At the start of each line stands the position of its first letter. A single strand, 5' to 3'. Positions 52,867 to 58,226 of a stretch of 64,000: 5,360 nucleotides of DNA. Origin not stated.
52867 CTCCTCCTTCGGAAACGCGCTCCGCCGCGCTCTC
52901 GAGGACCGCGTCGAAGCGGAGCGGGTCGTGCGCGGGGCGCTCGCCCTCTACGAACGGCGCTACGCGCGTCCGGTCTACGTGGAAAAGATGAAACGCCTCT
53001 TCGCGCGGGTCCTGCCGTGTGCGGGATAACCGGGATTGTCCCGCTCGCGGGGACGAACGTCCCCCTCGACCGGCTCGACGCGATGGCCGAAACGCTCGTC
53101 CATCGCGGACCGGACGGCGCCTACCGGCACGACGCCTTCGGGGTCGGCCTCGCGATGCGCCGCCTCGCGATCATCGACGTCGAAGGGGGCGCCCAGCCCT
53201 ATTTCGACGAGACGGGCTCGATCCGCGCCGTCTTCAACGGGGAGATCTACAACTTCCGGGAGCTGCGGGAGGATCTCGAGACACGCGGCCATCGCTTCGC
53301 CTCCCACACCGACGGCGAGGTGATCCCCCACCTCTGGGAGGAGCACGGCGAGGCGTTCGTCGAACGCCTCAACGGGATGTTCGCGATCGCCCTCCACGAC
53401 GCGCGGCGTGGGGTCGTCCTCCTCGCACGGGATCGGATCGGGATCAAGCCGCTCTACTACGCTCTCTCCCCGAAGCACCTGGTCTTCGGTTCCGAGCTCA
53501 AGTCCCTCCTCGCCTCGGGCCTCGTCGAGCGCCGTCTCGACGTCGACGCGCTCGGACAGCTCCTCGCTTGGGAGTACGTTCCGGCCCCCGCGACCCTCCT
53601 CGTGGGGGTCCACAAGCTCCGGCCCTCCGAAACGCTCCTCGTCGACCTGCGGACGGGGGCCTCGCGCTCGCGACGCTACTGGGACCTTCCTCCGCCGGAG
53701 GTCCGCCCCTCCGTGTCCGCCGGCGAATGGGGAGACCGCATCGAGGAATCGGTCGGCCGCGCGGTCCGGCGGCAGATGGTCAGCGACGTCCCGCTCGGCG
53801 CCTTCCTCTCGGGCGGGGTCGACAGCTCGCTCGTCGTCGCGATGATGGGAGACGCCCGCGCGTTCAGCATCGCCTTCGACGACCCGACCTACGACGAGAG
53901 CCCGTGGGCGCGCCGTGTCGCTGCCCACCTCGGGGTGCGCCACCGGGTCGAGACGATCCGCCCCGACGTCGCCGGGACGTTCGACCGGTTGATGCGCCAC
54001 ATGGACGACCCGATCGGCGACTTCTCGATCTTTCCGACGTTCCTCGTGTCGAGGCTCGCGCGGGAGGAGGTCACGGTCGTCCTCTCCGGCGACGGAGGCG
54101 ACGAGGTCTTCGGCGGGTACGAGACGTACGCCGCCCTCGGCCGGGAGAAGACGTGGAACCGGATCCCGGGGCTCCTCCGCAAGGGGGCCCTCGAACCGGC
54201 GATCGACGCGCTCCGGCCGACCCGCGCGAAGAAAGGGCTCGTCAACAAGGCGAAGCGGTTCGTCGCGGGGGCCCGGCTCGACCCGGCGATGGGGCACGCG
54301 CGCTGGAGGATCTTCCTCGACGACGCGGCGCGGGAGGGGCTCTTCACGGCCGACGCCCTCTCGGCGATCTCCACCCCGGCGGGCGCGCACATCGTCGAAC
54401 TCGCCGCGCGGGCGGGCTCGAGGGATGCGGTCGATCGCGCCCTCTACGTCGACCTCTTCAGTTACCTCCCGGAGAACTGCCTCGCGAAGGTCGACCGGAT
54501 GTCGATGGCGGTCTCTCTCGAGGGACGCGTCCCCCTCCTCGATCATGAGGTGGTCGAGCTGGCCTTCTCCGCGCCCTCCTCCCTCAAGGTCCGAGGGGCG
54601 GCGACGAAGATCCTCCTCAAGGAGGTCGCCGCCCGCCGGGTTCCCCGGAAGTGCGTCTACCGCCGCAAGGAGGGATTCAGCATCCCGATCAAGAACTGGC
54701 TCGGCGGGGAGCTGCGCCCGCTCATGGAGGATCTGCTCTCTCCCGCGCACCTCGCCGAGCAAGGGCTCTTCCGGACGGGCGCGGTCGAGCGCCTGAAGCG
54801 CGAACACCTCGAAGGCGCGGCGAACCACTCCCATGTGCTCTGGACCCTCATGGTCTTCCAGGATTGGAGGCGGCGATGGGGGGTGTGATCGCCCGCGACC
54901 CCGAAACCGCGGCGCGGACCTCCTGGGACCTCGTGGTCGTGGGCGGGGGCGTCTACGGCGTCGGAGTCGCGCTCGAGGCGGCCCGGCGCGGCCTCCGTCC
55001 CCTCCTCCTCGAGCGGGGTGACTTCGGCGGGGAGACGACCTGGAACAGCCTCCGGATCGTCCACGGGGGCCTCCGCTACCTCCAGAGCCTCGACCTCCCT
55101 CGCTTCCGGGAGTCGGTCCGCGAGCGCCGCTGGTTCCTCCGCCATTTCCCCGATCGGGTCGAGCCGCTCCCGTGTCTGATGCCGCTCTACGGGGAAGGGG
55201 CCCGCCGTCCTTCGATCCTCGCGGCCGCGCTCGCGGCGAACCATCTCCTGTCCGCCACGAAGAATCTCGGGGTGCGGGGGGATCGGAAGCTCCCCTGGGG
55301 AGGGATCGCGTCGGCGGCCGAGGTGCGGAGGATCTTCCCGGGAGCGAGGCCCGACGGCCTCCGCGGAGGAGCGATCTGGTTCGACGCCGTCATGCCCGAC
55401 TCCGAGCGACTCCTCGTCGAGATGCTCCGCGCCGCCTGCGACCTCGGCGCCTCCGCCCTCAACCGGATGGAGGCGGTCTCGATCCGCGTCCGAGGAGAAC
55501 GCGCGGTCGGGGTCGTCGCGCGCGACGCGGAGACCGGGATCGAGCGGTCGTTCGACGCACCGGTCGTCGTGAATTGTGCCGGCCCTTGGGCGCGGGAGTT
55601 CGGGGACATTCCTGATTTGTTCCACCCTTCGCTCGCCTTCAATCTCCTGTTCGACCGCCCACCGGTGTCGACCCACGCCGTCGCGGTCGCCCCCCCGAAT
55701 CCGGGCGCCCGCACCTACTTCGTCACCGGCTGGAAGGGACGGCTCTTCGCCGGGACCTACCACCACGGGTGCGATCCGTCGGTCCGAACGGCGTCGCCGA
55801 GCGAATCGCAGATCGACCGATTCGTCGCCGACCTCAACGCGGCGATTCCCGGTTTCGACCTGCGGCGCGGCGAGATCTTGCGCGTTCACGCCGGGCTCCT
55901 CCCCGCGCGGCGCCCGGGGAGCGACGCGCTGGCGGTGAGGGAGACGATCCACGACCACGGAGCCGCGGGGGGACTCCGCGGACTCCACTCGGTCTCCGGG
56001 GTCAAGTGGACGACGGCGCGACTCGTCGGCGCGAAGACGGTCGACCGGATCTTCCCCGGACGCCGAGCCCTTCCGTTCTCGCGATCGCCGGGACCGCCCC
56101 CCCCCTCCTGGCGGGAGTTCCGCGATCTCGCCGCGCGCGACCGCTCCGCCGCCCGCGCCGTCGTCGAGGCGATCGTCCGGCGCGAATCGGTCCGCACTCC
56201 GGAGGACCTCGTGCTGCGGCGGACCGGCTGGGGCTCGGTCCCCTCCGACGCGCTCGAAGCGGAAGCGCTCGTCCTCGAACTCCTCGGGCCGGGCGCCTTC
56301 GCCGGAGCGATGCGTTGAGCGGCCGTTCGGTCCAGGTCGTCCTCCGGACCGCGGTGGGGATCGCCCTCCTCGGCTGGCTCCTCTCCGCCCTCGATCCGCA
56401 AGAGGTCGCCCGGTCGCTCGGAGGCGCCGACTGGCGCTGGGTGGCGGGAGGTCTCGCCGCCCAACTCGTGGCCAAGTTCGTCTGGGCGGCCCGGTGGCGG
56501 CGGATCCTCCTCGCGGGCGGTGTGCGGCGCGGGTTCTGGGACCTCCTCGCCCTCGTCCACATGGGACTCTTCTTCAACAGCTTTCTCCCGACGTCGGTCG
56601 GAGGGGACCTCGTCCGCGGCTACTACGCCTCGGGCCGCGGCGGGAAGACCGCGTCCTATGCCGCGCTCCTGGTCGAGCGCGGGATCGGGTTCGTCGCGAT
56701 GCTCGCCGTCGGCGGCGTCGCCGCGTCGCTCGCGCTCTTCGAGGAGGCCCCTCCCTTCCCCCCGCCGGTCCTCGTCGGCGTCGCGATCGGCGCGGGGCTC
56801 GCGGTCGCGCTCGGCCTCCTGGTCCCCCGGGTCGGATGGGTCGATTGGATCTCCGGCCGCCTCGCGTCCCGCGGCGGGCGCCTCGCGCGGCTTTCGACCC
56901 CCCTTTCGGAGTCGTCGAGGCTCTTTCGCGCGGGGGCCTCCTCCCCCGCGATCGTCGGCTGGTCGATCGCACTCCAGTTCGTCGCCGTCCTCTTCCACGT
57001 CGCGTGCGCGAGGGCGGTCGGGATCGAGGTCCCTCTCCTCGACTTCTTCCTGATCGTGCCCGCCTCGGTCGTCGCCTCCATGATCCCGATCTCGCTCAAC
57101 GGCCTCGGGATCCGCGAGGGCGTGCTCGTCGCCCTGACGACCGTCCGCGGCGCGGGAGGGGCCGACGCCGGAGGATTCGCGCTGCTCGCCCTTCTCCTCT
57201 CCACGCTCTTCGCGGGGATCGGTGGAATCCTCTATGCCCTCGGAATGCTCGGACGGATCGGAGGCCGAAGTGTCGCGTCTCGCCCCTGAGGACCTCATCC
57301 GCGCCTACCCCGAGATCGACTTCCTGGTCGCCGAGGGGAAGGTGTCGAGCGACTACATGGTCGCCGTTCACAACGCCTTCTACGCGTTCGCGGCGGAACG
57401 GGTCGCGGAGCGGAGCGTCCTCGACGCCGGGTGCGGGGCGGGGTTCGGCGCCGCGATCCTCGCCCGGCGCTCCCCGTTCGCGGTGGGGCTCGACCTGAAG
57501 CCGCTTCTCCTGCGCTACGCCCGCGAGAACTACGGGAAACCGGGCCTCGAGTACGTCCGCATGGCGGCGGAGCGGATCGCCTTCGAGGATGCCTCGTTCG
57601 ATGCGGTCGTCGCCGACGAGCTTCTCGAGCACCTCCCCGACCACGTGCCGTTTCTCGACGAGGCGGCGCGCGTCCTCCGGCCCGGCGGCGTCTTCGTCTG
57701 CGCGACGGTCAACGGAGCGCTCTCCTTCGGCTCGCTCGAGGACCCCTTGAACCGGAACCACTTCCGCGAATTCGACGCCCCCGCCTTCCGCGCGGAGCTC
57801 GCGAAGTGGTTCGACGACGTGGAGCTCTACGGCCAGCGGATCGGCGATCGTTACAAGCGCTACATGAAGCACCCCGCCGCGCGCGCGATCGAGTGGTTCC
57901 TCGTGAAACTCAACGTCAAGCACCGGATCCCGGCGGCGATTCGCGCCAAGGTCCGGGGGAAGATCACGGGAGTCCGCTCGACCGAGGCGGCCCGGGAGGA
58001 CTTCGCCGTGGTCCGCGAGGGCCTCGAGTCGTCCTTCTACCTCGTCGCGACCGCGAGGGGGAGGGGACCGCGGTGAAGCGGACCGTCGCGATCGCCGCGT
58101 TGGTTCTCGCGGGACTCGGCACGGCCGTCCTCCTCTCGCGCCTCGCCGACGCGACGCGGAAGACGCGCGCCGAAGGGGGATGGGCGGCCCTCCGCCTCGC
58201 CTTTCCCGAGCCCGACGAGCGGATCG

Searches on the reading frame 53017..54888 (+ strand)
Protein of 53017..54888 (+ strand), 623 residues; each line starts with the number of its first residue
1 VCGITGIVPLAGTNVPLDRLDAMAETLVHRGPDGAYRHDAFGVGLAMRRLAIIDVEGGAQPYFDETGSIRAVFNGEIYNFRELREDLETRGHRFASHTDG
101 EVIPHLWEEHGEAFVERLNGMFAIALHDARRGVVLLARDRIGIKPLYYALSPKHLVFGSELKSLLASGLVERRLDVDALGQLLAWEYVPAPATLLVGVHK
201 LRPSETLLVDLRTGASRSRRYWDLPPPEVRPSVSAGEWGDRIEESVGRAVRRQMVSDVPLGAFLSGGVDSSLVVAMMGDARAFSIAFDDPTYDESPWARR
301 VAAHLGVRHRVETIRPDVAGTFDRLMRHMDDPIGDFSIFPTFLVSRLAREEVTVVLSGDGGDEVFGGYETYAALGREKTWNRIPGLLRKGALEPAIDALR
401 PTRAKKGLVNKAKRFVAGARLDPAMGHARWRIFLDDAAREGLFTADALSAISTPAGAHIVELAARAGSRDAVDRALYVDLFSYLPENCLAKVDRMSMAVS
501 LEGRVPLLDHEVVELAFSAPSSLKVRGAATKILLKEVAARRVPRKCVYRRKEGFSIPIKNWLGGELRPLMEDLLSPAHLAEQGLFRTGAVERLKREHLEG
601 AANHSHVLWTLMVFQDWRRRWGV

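Call 55: search_protein_families(library=pfam, proteins=[window:53017-54888:+], max_evalue=0.0001)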
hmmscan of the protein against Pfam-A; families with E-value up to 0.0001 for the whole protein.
window:53017-54888:+ (623 aa): 3 families
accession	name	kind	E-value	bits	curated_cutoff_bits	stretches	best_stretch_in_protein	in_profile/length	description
PF00733.27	Asn_synthase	-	1.2e-100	338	21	1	242-618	2-353/354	Asparagine synthase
PF13537.11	GATase_7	-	3.9e-44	150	25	1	48-166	2-123/123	Glutamine amidotransferase domain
PF13522.11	GATase_6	-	1.7e-36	125.6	27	1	42-160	11-130/130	Glutamine amidotransferase domain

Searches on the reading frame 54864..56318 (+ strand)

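Call 55: search_protein_families(library=pfam, proteins=[window:54864-56318:+], max_evalue=0.0001)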
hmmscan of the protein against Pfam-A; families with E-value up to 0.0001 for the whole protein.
window:54864-56318:+ (484 aa): 3 families
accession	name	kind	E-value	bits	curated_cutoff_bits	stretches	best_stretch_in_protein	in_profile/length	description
PF01266.30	DAO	-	3.3e-41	142.4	27.9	1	22-392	1-350/353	FAD dependent oxidoreductase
PF00890.30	FAD_binding_2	-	7.9e-07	29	20.4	1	22-244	1-206/414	FAD binding domain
PF12831.13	FAD_oxidored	-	2.2e-06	27.7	27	1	22-59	1-39/416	FAD dependent oxidoreductase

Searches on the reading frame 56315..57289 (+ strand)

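Call 55: search_protein_families(library=pfam, proteins=[window:56315-57289:+], max_evalue=0.0001)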
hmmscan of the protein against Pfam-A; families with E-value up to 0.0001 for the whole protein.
window:56315-57289:+ (324 aa): 1 family
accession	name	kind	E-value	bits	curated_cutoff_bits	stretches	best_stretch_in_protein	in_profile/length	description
PF03706.18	LPG_synthase_TM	-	6.2e-34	118.3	33.4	1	8-302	1-300/302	Lysylphosphatidylglycerol synthase TM region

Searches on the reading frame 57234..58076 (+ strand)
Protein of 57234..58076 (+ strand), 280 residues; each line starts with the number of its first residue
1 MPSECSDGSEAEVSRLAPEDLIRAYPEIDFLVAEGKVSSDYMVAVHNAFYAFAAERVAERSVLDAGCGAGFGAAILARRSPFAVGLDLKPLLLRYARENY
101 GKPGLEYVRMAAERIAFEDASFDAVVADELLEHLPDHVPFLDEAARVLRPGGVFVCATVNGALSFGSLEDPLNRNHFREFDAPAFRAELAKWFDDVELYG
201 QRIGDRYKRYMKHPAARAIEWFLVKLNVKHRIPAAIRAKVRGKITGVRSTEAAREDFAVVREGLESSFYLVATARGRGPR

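Call 55: search_protein_families(library=pfam, proteins=[window:57234-58076:+], max_evalue=0.0001)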
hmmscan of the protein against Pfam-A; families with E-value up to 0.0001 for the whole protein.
window:57234-58076:+ (280 aa): 7 families
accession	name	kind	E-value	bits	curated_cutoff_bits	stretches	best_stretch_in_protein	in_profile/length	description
PF08241.18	Methyltransf_11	-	1.4e-24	86.9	21.2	1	63-156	1-95/95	Methyltransferase domain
PF13649.12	Methyltransf_25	-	1.5e-19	70.9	27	1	62-152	1-97/97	Methyltransferase domain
PF13847.12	Methyltransf_31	-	2.8e-17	63.2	27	1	61-160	6-113/145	Methyltransferase domain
PF13489.12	Methyltransf_23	-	1.1e-13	51.7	27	1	52-194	16-146/164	Methyltransferase domain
PF08242.18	Methyltransf_12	-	9.1e-12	46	30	1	63-154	1-98/98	Methyltransferase domain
PF01209.24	Ubie_methyltran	-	1.1e-08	35.2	20.1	1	59-157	48-152/233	ubiE/COQ5 methyltransferase family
PF06325.19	PrmA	-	6.8e-05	22.9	22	1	58-156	161-258/296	Ribosomal protein L11 methyltransferase (PrmA)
